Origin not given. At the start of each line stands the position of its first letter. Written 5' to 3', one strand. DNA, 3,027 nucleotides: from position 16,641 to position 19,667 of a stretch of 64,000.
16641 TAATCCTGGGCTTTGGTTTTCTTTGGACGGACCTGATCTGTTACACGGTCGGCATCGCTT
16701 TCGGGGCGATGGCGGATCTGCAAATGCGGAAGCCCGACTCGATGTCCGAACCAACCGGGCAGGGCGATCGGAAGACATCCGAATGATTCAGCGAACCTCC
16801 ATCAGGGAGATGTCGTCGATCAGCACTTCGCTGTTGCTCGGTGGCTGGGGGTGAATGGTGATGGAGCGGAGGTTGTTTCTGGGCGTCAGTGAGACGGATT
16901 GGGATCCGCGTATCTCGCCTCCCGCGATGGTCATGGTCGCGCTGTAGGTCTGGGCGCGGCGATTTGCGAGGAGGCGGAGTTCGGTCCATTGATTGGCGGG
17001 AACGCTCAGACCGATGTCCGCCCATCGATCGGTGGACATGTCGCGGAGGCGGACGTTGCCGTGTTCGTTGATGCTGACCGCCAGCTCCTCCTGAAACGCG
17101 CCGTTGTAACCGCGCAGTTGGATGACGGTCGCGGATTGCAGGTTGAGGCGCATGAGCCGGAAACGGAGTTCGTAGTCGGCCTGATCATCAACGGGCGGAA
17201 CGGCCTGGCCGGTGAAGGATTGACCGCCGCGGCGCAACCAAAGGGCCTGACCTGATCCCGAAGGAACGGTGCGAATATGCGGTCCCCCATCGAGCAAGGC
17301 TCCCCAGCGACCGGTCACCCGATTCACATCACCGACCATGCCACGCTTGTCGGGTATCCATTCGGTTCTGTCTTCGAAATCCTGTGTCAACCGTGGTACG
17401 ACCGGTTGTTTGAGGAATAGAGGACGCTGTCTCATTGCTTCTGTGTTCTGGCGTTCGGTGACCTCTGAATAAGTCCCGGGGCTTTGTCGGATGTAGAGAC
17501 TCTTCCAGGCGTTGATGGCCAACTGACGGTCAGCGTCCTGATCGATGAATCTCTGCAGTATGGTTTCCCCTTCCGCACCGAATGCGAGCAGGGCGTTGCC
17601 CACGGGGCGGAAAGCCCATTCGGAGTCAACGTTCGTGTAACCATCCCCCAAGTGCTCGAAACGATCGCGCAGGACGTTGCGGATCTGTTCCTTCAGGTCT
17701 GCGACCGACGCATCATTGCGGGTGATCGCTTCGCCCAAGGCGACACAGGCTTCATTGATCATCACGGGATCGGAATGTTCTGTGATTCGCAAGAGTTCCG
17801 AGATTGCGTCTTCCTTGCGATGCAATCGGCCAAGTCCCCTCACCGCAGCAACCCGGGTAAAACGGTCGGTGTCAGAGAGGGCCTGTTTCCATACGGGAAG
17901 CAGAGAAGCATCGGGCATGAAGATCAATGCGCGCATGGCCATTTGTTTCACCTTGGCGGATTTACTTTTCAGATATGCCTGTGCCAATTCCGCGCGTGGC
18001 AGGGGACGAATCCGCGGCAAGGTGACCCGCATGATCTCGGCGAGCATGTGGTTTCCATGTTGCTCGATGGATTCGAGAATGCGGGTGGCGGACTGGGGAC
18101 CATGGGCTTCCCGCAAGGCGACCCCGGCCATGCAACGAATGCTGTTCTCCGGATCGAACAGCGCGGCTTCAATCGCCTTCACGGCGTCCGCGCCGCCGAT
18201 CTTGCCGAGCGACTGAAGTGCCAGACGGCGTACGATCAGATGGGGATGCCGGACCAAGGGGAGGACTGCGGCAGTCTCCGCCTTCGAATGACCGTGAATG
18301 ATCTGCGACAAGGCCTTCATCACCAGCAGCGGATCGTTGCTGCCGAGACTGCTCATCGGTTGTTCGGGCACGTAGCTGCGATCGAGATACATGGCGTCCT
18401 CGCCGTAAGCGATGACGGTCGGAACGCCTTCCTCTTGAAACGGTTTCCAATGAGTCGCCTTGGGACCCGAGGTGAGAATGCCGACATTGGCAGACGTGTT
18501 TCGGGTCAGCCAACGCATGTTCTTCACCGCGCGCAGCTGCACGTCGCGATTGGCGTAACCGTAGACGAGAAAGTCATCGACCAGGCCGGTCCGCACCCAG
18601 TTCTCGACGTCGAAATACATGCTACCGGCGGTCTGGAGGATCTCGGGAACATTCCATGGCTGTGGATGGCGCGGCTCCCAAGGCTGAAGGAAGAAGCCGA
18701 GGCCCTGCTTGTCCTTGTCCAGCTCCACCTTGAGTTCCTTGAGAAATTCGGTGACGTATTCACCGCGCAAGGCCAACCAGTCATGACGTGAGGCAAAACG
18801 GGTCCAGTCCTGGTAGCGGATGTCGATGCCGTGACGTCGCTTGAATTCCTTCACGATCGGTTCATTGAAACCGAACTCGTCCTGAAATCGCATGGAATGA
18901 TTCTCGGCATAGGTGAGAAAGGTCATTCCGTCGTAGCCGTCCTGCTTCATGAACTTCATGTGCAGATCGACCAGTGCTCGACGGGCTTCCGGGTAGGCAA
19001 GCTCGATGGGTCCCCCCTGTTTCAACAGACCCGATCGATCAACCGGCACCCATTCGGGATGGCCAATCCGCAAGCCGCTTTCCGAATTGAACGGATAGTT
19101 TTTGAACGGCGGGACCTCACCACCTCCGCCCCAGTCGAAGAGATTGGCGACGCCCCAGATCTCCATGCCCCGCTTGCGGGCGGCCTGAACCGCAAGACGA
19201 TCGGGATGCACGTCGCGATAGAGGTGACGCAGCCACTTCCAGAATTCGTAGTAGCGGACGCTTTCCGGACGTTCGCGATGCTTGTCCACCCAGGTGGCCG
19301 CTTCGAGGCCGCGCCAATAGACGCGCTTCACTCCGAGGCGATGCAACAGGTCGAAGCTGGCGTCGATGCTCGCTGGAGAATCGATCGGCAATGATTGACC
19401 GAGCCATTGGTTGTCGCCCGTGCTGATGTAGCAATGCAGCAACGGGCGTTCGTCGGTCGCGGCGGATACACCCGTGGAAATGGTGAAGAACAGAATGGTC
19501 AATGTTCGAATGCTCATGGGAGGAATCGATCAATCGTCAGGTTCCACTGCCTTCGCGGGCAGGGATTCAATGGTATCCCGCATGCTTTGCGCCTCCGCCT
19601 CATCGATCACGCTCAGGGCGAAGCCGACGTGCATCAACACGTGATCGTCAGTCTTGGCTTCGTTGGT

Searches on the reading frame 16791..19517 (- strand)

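Call 78: search_protein_families(library=pfam, proteins=[window:16791-19517:-], max_evalue=0.0001)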
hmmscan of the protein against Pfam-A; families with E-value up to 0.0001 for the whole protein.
window:16791-19517:- (909 aa): 2 families
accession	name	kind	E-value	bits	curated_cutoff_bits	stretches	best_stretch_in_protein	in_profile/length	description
PF13646.12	HEAT_2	-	3.3e-20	72.6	27.7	3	510-594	3-87/88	HEAT repeats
PF02985.28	HEAT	-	9.8e-07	28.9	23.5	0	539-565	1-27/31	HEAT repeat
